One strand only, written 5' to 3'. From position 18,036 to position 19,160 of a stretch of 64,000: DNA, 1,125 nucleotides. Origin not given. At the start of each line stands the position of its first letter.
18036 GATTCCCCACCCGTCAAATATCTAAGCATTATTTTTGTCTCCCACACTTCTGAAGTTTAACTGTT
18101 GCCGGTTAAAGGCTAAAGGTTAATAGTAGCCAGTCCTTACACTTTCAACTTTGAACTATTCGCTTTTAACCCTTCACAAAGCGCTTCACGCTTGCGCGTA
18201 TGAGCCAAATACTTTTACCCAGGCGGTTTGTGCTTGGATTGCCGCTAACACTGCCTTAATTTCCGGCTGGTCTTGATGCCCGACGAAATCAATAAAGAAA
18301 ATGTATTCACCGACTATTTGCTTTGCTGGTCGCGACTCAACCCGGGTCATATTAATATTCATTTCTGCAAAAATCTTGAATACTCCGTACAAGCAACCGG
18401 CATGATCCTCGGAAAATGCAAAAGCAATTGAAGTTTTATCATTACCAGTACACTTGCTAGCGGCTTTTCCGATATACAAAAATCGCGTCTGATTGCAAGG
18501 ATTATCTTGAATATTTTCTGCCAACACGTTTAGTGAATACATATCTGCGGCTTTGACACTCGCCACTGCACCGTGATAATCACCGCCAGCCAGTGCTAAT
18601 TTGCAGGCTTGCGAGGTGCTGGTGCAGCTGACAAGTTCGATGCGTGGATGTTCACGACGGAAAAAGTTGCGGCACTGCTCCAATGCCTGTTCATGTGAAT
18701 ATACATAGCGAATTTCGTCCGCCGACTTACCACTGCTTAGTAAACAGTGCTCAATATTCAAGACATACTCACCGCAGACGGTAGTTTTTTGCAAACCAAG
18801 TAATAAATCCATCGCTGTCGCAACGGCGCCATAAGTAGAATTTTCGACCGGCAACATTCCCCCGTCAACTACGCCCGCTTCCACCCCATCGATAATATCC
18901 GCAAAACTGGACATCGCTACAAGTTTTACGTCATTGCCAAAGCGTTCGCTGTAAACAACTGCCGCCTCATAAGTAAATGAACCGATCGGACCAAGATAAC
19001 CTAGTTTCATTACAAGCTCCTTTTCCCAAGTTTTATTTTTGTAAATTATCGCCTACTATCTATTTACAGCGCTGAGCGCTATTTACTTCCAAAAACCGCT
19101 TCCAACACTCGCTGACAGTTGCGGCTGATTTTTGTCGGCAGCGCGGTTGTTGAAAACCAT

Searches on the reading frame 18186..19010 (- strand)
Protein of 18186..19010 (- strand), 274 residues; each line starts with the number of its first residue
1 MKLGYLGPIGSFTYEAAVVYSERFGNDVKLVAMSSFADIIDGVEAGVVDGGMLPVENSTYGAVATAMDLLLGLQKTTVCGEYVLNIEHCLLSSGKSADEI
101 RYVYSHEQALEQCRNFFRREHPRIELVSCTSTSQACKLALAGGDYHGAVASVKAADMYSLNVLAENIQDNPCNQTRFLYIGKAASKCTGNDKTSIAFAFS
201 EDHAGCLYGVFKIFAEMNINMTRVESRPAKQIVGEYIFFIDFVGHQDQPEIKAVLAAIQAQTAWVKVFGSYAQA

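Call 78: search_protein_families(library=pfam, proteins=[window:18186-19010:-], max_evalue=0.00001)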
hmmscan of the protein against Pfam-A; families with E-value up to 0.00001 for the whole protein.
window:18186-19010:- (274 aa): 2 families
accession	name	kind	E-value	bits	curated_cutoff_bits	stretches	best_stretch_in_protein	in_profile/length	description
PF00800.23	PDT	-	4.5e-55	186.7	25.2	1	4-183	2-179/181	Prephenate dehydratase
PF01842.31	ACT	-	4.5e-09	36.3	27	1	199-257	6-63/66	ACT domain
